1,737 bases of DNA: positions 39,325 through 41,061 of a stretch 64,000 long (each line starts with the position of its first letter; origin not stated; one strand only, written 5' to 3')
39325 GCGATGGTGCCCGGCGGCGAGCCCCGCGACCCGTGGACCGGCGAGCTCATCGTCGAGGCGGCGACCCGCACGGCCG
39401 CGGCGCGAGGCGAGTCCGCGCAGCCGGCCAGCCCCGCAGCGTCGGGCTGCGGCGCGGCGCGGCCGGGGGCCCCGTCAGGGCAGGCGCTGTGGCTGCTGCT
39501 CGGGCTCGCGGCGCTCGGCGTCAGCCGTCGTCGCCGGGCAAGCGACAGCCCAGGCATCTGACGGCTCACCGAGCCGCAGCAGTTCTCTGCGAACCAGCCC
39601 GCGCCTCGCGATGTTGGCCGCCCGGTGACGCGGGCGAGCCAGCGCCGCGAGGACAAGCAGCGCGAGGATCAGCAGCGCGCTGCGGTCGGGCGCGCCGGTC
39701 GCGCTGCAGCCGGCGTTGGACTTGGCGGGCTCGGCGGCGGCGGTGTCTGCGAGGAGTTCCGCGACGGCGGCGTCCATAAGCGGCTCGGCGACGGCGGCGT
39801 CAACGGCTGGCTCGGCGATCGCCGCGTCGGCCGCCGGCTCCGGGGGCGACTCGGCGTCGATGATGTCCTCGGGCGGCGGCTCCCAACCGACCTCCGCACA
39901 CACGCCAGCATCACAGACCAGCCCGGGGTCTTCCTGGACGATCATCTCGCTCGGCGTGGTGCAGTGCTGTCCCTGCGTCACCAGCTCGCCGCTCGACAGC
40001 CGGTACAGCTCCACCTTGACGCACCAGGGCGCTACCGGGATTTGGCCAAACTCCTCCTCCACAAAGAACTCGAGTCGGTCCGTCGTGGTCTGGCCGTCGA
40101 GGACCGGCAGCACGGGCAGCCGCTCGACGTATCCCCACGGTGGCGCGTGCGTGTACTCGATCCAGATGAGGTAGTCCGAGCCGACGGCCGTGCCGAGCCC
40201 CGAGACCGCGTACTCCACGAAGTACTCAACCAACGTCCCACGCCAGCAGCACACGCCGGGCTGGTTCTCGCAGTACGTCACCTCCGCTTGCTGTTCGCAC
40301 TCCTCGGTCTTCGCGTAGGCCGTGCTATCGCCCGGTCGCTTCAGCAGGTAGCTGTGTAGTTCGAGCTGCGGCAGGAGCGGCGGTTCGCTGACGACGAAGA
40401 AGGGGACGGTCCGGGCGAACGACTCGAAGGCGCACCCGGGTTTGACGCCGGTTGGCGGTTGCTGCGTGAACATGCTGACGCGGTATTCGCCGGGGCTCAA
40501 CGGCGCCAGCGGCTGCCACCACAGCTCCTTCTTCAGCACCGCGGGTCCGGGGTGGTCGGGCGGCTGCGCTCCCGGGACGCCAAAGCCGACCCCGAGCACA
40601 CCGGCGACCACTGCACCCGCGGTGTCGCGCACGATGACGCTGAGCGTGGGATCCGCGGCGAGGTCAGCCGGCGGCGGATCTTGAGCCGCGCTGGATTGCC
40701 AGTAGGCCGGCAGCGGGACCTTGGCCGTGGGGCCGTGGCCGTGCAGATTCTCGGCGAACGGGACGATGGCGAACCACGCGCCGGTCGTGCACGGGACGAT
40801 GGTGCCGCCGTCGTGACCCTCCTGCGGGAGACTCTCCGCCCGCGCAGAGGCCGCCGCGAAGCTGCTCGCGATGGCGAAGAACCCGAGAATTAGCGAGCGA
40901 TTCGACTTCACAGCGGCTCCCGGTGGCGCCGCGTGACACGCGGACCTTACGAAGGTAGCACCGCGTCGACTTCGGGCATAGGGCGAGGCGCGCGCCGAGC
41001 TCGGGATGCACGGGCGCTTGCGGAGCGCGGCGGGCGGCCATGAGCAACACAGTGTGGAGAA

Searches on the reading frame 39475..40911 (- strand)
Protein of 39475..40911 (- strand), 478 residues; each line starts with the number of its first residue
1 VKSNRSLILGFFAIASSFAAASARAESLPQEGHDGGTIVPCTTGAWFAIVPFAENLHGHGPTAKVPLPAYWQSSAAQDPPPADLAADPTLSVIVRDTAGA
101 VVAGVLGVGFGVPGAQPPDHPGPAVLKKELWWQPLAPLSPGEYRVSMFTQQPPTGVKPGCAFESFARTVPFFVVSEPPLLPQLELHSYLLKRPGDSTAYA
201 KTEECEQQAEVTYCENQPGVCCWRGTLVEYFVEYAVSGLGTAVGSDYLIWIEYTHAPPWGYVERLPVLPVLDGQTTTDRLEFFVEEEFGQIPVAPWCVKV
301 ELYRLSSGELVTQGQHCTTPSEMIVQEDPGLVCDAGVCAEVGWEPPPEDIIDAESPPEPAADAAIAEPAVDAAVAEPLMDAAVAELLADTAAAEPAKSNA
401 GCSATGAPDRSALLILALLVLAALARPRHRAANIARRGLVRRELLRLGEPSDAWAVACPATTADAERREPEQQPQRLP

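Call 53: search_protein_families(library=pfam, max_evalue=0.001, proteins=[window:39475-40911:-])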
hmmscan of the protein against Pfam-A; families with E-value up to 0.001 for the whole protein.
window:39475-40911:- (478 aa): 0 families

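Call 54: search_protein_families(library=ncbifam, max_evalue=0.001, proteins=[window:39475-40911:-])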
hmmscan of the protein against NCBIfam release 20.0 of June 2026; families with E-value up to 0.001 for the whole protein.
window:39475-40911:- (478 aa): 1 family
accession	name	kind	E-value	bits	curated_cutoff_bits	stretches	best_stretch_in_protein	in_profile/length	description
TIGR03901.2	MYXO-CTERM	domain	0.00063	20.1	20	1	401-430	5-34/34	MYXO-CTERM sorting domain-containing protein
